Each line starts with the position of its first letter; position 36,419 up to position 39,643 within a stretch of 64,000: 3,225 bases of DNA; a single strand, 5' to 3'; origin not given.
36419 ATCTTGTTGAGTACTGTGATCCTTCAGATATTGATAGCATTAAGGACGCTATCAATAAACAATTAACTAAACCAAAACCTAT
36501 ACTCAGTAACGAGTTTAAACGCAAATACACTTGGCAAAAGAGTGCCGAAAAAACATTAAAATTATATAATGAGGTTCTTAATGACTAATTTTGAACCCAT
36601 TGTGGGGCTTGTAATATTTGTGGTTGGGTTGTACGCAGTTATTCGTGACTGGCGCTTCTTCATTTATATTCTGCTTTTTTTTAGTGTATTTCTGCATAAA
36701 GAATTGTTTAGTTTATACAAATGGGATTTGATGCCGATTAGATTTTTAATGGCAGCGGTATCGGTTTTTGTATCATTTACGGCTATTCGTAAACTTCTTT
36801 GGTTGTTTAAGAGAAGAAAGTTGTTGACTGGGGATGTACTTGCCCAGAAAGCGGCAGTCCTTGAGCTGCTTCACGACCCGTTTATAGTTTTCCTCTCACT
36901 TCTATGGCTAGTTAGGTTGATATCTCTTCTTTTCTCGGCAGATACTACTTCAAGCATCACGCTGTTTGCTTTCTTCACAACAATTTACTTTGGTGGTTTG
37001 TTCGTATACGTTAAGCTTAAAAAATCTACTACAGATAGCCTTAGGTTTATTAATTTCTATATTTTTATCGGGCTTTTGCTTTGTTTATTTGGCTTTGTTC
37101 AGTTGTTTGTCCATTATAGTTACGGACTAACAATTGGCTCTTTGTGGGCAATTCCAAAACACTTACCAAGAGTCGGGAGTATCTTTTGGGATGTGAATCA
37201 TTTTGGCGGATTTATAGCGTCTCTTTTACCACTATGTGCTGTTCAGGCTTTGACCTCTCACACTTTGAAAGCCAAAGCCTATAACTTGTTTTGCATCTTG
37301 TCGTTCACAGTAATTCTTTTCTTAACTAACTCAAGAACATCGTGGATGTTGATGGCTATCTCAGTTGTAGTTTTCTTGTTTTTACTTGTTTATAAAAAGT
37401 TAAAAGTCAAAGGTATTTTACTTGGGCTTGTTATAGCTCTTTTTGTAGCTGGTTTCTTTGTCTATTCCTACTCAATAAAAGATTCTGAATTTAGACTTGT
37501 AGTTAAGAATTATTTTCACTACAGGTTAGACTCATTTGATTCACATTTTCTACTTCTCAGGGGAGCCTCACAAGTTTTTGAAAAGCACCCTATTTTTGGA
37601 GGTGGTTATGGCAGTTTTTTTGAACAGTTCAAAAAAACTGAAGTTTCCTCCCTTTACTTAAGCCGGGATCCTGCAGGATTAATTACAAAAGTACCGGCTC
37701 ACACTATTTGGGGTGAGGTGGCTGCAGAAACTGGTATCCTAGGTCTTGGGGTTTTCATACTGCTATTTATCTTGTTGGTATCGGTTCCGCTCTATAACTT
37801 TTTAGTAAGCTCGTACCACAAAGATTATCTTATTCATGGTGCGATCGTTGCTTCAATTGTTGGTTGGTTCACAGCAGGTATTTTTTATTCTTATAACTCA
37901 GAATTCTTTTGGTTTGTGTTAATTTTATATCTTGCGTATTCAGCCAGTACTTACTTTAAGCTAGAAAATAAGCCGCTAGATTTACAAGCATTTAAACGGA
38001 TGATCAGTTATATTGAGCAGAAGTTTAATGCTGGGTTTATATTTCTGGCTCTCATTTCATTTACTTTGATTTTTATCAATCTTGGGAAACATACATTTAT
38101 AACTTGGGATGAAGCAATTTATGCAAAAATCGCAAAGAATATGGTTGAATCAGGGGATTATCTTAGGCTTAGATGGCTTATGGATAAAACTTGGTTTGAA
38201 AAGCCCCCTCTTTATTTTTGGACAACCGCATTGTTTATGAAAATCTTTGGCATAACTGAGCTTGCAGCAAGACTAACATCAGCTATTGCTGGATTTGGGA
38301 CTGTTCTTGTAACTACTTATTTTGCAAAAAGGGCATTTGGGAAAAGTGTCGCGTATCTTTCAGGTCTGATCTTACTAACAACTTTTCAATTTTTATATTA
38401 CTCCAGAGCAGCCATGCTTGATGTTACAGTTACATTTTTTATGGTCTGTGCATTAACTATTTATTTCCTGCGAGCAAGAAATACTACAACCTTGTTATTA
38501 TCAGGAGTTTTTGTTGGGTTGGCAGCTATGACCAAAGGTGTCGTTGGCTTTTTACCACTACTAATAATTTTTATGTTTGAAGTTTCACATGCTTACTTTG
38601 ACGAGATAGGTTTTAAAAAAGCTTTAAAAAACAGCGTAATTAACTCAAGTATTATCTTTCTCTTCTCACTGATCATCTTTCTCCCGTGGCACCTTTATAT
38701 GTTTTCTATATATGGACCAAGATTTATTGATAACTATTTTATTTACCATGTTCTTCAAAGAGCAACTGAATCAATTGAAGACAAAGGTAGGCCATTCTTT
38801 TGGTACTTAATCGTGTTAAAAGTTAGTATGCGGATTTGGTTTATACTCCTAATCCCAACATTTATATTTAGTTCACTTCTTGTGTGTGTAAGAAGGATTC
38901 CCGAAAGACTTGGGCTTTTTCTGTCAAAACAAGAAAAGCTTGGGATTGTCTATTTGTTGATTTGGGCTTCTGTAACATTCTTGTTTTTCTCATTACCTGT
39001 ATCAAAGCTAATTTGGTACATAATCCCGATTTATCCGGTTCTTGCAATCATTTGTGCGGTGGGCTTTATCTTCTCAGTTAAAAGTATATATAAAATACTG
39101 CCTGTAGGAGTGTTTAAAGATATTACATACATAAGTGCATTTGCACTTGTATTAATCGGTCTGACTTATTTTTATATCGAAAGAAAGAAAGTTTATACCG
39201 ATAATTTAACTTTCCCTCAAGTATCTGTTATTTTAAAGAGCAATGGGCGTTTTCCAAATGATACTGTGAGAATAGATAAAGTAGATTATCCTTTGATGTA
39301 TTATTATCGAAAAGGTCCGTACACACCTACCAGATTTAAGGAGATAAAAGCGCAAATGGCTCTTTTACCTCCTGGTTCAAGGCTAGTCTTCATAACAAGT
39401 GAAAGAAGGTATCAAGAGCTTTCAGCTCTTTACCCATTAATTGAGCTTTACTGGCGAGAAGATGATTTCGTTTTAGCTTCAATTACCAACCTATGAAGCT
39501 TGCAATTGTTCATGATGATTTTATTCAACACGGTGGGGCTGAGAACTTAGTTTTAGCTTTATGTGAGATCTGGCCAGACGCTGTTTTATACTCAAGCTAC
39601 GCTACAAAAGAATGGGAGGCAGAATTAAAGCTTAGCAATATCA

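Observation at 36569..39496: Single 975-aa ORF fusing an O-antigen-ligase/polymerase (Wzy_C) domain to an ArnT/PMT-type GT-C glycosyltransferase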

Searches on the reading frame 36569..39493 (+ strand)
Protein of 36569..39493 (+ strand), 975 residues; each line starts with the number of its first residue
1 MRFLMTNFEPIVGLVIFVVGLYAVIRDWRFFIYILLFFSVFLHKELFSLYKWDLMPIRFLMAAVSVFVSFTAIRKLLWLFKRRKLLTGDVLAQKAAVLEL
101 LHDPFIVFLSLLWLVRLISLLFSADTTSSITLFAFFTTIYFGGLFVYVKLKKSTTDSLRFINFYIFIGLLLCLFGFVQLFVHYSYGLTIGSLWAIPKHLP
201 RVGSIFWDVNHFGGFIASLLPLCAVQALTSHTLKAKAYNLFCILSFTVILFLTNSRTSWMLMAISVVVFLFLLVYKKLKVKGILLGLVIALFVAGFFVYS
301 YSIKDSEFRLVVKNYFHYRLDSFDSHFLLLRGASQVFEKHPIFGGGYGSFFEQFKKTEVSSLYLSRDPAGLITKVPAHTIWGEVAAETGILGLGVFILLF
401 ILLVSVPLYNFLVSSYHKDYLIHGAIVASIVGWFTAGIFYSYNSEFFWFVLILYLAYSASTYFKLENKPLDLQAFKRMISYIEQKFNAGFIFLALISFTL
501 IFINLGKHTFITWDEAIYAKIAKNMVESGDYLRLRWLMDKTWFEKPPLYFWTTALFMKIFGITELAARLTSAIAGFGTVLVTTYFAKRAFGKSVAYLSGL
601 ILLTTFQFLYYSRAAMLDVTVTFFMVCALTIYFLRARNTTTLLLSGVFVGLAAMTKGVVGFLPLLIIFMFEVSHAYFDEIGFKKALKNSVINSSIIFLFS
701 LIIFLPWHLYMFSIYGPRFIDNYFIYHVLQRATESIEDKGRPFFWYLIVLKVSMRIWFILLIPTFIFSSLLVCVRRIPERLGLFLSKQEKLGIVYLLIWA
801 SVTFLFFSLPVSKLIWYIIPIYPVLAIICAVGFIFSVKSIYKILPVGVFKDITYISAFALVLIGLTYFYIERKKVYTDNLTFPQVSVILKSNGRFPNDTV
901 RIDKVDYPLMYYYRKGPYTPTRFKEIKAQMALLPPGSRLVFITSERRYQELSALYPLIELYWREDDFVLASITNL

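Call 3: search_protein_families(library=pfam, proteins=[window:36569-39493:+], max_evalue=1)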
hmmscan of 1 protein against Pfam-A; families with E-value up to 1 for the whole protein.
window:36569-39493:+ (975 aa): 3 families
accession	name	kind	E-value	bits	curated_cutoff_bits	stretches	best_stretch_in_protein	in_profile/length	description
PF13231.12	PMT_2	-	1.7e-17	64.6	26.1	1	545-674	2-128/160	Dolichyl-phosphate-mannose-protein mannosyltransferase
PF02366.24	PMT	-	5.5e-17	62.6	22.7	1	492-712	2-235/245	Dolichyl-phosphate-mannose-protein mannosyltransferase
PF04932.20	Wzy_C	-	2.2e-16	60.5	31.7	1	243-397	4-149/149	O-Antigen ligase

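Call 4: search_protein_families(library=ncbifam, proteins=[window:36569-39493:+], max_evalue=1)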
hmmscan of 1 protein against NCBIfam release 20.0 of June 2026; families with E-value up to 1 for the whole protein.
window:36569-39493:+ (975 aa): 3 families
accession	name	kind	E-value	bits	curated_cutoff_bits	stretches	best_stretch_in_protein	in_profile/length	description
NF009784.2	PRK13279.1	equivalog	2.3e-30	105.7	567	1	492-882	9-382/539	lipid IV(A) 4-amino-4-deoxy-L-arabinosyltransferase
TIGR03663.1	TIGR03663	subfamily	3.5e-09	36.2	126.25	1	491-833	5-336/435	flippase activity-associated protein Agl23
TIGR00947.1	2A73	equivalog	1.7e-08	34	366.4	1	103-455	66-419/425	IctB family putative bicarbonate transporter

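Call 8: find_homologous_proteins(query=window:36569-39493:+, max_evalue=0.00001)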
Query window:36569-39493:+ (975 aa): 295 proteins with E <= 0.00001 among 8000 candidates; the best 120 are listed.
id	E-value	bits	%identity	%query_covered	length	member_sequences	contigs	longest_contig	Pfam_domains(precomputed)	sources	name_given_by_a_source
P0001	0.0e+0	2122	100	100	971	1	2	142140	PF02366.25,PF13231.13,PF04932.21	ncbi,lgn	-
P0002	0.0e+0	1055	52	99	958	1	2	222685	PF02366.25,PF13231.13,PF04932.21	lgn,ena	-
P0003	0.0e+0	1040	50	99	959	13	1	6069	PF02366.25,PF13231.13,PF04932.21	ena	-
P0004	0.0e+0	1018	50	99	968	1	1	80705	PF02366.25,PF13231.13,PF04932.21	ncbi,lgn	-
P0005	1.6e-293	995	48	99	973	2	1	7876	PF02366.25,PF13231.13,PF04932.21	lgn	-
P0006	4.1e-276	937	48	95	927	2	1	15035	PF02366.25,PF13231.13,PF04932.21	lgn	-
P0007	4.8e-238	811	46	99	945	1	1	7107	PF02366.25,PF13231.13,PF04932.21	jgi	-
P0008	3.4e-236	805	44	98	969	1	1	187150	PF02366.25,PF13231.13,PF04932.21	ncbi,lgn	-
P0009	9.8e-233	794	44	97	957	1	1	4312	PF02366.25,PF13231.13,PF04932.21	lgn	-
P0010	1.4e-231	790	44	99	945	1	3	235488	PF02366.25,PF13231.13,PF04932.21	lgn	-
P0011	8.0e-231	787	42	99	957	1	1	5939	PF02366.25,PF13231.13,PF04932.21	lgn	-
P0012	1.5e-230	786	44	99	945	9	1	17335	PF02366.25,PF13231.13,PF04932.21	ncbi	-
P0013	2.0e-229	783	42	99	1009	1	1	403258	PF02366.25,PF13231.13,PF04932.21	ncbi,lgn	-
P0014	9.8e-229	780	42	97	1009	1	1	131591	PF02366.25,PF13231.13,PF04932.21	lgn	-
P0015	4.6e-227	775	44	99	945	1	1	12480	PF02366.25,PF13231.13,PF04932.21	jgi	-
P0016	3.1e-226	772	44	96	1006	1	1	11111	PF02366.25,PF13231.13,PF04932.21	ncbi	-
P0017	7.1e-226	771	42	99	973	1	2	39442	PF02366.25,PF13231.13,PF04932.21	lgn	-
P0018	4.9e-225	768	43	97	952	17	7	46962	PF02366.25,PF13231.13,PF04932.21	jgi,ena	-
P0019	1.1e-224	767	43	97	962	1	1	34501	PF02366.25,PF13231.13,PF04932.21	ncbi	-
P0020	1.2e-224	767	44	95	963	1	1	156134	PF02366.25,PF13231.13,PF04932.21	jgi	jgi:4-amino-4-deoxy-L-arabinose transferase-like glycosyltransferase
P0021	6.0e-224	765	43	96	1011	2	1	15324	PF02366.25,PF13231.13,PF04932.21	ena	-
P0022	8.0e-224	764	42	99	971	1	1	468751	PF02366.25,PF13231.13,PF04932.21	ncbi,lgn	-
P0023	2.3e-223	763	43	97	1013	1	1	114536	PF02366.25,PF13231.13,PF04932.21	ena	-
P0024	2.7e-223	762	45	96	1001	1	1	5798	PF02366.25,PF13231.13,PF04932.21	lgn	-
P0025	3.2e-223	762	43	98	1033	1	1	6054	PF02366.25,PF13231.13,PF04932.21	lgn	-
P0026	9.1e-223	761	42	95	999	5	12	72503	PF02366.25,PF13231.13,PF04932.21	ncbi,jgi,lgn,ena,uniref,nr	ncbi:MAG: Glycosyl transferase family 39 [candidate division WWE3 bacterium GW2011_GWA1_46_21]|unire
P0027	2.7e-222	759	43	97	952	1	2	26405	PF02366.25,PF13231.13,PF04932.21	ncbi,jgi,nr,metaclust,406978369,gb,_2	ncbi:MAG: Glycosyl transferase, family 39 [uncultured bacterium]|nr:MAG: Glycosyl transferase, famil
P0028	3.9e-222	759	42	99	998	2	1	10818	PF02366.25,PF13231.13,PF04932.21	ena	-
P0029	1.4e-221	757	43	97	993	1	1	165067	PF02366.25,PF13231.13,PF04932.21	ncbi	-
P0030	2.8e-221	756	43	95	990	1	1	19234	PF02366.25,PF13231.13,PF04932.21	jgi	jgi:4-amino-4-deoxy-L-arabinose transferase-like glycosyltransferase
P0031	3.1e-221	756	43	95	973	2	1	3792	PF02366.25,PF13231.13,PF04932.21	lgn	-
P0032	3.2e-221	756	42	95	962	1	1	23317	PF02366.25,PF13231.13,PF04932.21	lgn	-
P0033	5.2e-221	755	44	96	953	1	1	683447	PF02366.25,PF13231.13,PF04932.21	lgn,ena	-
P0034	7.1e-221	754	41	99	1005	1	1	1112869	PF02366.25,PF13231.13,PF04932.21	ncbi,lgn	ncbi:MAG: glycosyltransferase family 39 protein [Patescibacteria group bacterium]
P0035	7.7e-221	754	44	94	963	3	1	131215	PF02366.25,PF13231.13,PF04932.21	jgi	jgi:hypothetical protein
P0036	1.3e-219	750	43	97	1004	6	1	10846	PF02366.25,PF13231.13,PF04932.21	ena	-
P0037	1.4e-219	750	41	99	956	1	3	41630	PF02366.25,PF13231.13,PF04932.21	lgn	-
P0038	1.6e-219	750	42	96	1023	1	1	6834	PF02366.25,PF13231.13,PF04932.21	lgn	-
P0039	3.4e-219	749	42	95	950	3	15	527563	PF02366.25,PF13231.13,PF04932.21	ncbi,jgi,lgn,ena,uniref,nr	ncbi:hypothetical protein A3F07_00980 [candidate division WWE3 bacterium RIFCSPHIGHO2_12_FULL_38_15]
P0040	5.3e-219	748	43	96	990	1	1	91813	PF02366.25,PF13231.13,PF04932.21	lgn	-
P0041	6.1e-219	748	42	99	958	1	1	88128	PF02366.25,PF13231.13,PF04932.21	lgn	-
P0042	1.1e-218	747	42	99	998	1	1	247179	PF02366.25,PF13231.13,PF04932.21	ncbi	-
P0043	1.3e-218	747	41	99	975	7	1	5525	PF02366.25,PF13231.13,PF04932.21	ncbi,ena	-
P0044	1.4e-218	747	43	95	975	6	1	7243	PF02366.25,PF13231.13,PF04932.21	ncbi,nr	ncbi:glycosyltransferase family 39 protein [Patescibacteria group bacterium]|nr:glycosyltransferase 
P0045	2.1e-218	746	42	97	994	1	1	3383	PF02366.25,PF13231.13,PF04932.21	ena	-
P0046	6.6e-218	745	43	97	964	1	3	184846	PF02366.25,PF13231.13,PF04932.21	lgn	-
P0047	8.3e-218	744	42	99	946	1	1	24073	PF02366.25,PF13231.13,PF04932.21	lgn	-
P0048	1.4e-217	744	42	98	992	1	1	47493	PF02366.25,PF13231.13,PF04932.21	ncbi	-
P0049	1.7e-217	743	43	95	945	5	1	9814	PF02366.25,PF13231.13,PF04932.21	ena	-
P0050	1.8e-217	743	42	99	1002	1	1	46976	PF02366.25,PF13231.13,PF04932.21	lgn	-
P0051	2.2e-217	743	42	99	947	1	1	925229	PF02366.25,PF13231.13,PF04932.21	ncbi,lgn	-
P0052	2.5e-217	743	42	98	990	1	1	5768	PF02366.25,PF13231.13,PF04932.21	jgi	jgi:4-amino-4-deoxy-L-arabinose transferase-like glycosyltransferase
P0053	4.2e-217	742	42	98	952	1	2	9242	PF02366.25,PF13231.13,PF04932.21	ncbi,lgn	-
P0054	4.4e-217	742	43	98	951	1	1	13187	PF02366.25,PF13231.13,PF04932.21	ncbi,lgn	ncbi:MAG: glycosyltransferase family 39 protein [Patescibacteria group bacterium]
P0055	5.5e-217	742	42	99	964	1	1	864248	PF02366.25,PF13231.13,PF04932.21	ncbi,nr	ncbi:phospholipid carrier-dependent glycosyltransferase [candidate division WWE3 bacterium]|nr:phosp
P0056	9.7e-217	741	42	97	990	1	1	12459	PF02366.25,PF13231.13,PF04932.21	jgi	jgi:4-amino-4-deoxy-L-arabinose transferase-like glycosyltransferase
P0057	1.6e-216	740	41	99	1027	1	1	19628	PF02366.25,PF13231.13,PF04932.21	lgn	-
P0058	2.4e-216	739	43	94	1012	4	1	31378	PF02366.25,PF13231.13,PF04932.21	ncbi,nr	ncbi:MAG TPA: glycosyltransferase family 39 protein [Candidatus Saccharimonadales bacterium]|nr:glyc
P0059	4.3e-216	739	43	99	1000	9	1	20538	PF02366.25,PF13231.13,PF04932.21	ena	-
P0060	8.1e-216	738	43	97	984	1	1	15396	PF02366.25,PF13231.13,PF04932.21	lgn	-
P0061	1.5e-215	737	42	95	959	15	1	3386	PF02366.25,PF13231.13,PF04932.21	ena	-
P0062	2.0e-215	736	41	99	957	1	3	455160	PF02366.25,PF13231.13,PF04932.21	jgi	jgi:4-amino-4-deoxy-L-arabinose transferase-like glycosyltransferase/O-antigen ligase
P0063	2.6e-215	736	42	95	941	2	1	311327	PF02366.25,PF13231.13,PF04932.21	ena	-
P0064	3.2e-215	736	42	98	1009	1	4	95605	PF02366.25,PF13231.13,PF04932.21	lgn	-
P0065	5.4e-215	735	44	96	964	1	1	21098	PF02366.25,PF13231.13,PF04932.21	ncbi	ncbi:glycosyltransferase family 39 protein [Patescibacteria group bacterium]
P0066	5.4e-215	735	42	96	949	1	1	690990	PF02366.25,PF13231.13,PF04932.21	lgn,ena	-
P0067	6.7e-215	735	42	98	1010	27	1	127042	PF02366.25,PF13231.13,PF04932.21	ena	-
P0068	9.1e-215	734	41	95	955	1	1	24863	PF02366.25,PF13231.13,PF04932.21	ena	-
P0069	1.4e-214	734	41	99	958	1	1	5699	PF02366.25,PF13231.13,PF04932.21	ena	-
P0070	1.8e-214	733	42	97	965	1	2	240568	PF02366.25,PF13231.13,PF04932.21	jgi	jgi:O-antigen ligase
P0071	2.6e-214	733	42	96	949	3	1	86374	PF02366.25,PF13231.13,PF04932.21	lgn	-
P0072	5.8e-214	732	41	99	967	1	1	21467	PF02366.25,PF13231.13,PF04932.21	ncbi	-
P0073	7.4e-214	731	41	96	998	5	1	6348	PF02366.25,PF13231.13,PF04932.21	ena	-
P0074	7.5e-214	731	42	99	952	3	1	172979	PF02366.25,PF13231.13,PF04932.21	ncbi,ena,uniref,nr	ncbi:hypothetical protein A2619_04740 [candidate division WWE3 bacterium RIFOXYD1_FULL_39_9]|uniref:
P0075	2.0e-213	730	43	98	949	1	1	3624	PF02366.25,PF13231.13,PF04932.21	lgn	-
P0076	3.4e-213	729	41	99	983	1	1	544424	PF02366.25,PF13231.13,PF04932.21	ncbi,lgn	-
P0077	4.1e-213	729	41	96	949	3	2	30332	PF02366.25,PF13231.13,PF04932.21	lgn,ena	-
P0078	2.5e-212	726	43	99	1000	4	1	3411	PF02366.25,PF13231.13,PF04932.21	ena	-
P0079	4.1e-212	725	42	99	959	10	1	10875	PF02366.25,PF13231.13,PF04932.21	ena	-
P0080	4.2e-212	725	43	96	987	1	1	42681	PF02366.25,PF13231.13,PF04932.21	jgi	jgi:4-amino-4-deoxy-L-arabinose transferase-like glycosyltransferase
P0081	1.2e-211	724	40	97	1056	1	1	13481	PF02366.25,PF03901.24,PF13231.13,PF04932.21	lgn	-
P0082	1.6e-211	723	42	95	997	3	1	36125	PF02366.25,PF13231.13,PF04932.21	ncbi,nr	ncbi:glycosyltransferase family 39 protein [candidate division WWE3 bacterium]|nr:glycosyltransferas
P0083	2.0e-211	723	42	98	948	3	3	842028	PF02366.25,PF13231.13,PF04932.21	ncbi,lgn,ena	-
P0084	4.6e-211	722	42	98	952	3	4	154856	PF02366.25,PF13231.13,PF04932.21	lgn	-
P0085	6.1e-211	722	41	99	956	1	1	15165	PF02366.25,PF13231.13,PF04932.21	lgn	-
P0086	1.2e-210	721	42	95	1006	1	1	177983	PF02366.25,PF13231.13,PF04932.21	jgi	jgi:4-amino-4-deoxy-L-arabinose transferase-like glycosyltransferase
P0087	2.0e-210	720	41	96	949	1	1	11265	PF02366.25,PF13231.13,PF04932.21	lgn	-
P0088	2.0e-210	720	41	100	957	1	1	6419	PF13231.13,PF04932.21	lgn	-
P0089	3.5e-210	719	42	99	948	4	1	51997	PF02366.25,PF13231.13,PF04932.21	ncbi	-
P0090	4.0e-210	719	43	95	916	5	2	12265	PF02366.25,PF13231.13,PF04932.21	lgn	-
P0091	5.2e-210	718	42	96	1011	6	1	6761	PF02366.25,PF13231.13,PF04932.21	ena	-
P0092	5.9e-210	718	42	97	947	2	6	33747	PF02366.25,PF13231.13,PF04932.21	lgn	-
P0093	6.4e-210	718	41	99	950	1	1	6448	PF02366.25,PF13231.13,PF04932.21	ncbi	-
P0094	7.6e-210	718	42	97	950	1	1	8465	PF02366.25,PF13231.13,PF04932.21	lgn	-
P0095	2.0e-209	716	40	99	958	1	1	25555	PF02366.25,PF13231.13,PF04932.21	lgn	-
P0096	2.1e-209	716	42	98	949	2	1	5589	PF02366.25,PF13231.13,PF04932.21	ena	-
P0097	2.1e-209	716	42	95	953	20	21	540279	PF02366.25,PF13231.13,PF04932.21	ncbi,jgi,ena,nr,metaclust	ncbi:hypothetical protein A2473_01120 [candidate division WWE3 bacterium RIFOXYC2_FULL_42_13]|nr:MAG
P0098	2.8e-209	716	42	99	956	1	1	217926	PF02366.25,PF13231.13,PF04932.21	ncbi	-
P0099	3.5e-209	716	41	98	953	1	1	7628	PF02366.25,PF13231.13,PF04932.21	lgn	-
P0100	3.6e-209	716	41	99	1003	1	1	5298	PF02366.25,PF13231.13,PF04932.21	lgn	-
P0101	4.0e-209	716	42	95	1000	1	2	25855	PF02366.25,PF03901.24,PF13231.13,PF04932.21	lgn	-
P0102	7.9e-209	715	41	99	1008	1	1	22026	PF02366.25,PF13231.13,PF04932.21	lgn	-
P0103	7.9e-209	715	40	97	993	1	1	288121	PF02366.25,PF13231.13,PF04932.21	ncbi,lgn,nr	ncbi:glycosyltransferase family 39 protein [Patescibacteria group bacterium]|nr:glycosyltransferase 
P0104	8.4e-209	714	41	97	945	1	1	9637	PF02366.25,PF13231.13,PF04932.21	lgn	-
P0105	8.6e-209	714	41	95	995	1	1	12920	PF02366.25,PF13231.13,PF04932.21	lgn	-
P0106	8.9e-209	714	41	95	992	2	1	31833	PF02366.25,PF13231.13,PF04932.21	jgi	-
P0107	1.6e-208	714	42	95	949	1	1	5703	PF02366.25,PF13231.13,PF04932.21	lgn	-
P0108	2.0e-208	713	42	97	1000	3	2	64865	PF02366.25,PF13231.13,PF04932.21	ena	-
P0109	2.4e-208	713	40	99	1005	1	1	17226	PF02366.25,PF13231.13,PF04932.21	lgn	-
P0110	6.3e-208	712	41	99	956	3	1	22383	PF02366.25,PF13231.13,PF04932.21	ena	-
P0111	1.1e-207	711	42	97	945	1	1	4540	PF02366.25,PF13231.13,PF04932.21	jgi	-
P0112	1.3e-207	711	41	95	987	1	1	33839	PF02366.25,PF13231.13,PF04932.21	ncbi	-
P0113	2.2e-207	710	41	96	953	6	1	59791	PF02366.25,PF13231.13,PF04932.21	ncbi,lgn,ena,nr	ncbi:MAG: Glycosyl transferase family 39 [candidate division WWE3 bacterium GW2011_GWA2_42_9]|nr:MAG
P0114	3.0e-207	709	41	95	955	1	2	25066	PF02366.25,PF13231.13,PF04932.21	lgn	-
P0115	3.4e-207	709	42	95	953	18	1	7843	PF02366.25,PF13231.13,PF04932.21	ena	-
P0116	6.5e-207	708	41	99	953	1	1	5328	PF02366.25,PF13231.13,PF04932.21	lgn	-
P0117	7.6e-207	708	39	99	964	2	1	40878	PF02366.25,PF13231.13,PF04932.21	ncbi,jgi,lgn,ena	ncbi:MAG: glycosyltransferase family 39 protein [Patescibacteria group bacterium]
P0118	8.9e-207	708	41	96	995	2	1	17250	PF02366.25,PF13231.13,PF04932.21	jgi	jgi:4-amino-4-deoxy-L-arabinose transferase-like glycosyltransferase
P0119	1.1e-206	707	42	97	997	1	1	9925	PF02366.25,PF13231.13,PF04932.21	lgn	-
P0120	1.3e-206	707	41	98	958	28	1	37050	PF02366.25,PF13231.13,PF04932.21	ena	-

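Call 16: search_solved_structures(query=A1, max_evalue=0.01)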
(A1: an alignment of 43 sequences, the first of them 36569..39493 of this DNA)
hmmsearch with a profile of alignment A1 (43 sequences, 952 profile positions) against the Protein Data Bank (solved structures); distinct sequences matched with E-value up to 0.01: 1.
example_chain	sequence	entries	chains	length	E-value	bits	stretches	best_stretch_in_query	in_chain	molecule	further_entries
5ezm_A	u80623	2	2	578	1.7e-41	145.5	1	466-797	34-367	4-amino-4-deoxy-L-arabinose transferase or related glycosyltransferases of PMT family | 4-amino-4-deoxy-L-arabinose (L-Ara4N) transferase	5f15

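Call 17: find_encoding_contigs(protein=P0034, flank=10000, max_places=2)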
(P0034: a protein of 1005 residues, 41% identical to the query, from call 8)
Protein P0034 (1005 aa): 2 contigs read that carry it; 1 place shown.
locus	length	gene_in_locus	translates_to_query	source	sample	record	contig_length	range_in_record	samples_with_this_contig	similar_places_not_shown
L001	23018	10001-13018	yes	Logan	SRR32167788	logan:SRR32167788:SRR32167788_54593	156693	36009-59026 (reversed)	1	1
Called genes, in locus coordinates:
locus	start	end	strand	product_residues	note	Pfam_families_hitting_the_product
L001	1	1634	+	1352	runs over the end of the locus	-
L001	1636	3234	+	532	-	-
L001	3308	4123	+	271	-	-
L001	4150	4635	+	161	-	-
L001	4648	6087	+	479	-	-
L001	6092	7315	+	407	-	PF00534:Glycos_transf_1, PF13692:Glyco_trans_1_4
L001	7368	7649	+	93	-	-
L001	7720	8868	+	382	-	PF13439:Glyco_transf_4, PF13477:Glyco_trans_4_2 (weak), PF13579:Glyco_trans_4_4, PF13524:Glyco_trans_1_2 (faint), PF20706:GT4-conflict (weak), PF00534:Glycos_transf_1, PF13692:Glyco_trans_1_4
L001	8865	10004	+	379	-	PF13439:Glyco_transf_4 (faint), PF00534:Glycos_transf_1, PF13692:Glyco_trans_1_4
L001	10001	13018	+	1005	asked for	PF04932:Wzy_C, PF02366:PMT, PF13231:PMT_2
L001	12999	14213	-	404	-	PF01943:Polysacc_synt, PF13440:Polysacc_synt_3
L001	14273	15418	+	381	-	PF13439:Glyco_transf_4, PF20706:GT4-conflict (weak), PF00534:Glycos_transf_1, PF13692:Glyco_trans_1_4, PF13524:Glyco_trans_1_2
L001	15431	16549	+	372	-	PF00534:Glycos_transf_1, PF13692:Glyco_trans_1_4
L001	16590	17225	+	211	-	PF02397:Bac_transf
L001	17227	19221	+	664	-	PF13196:DUF4012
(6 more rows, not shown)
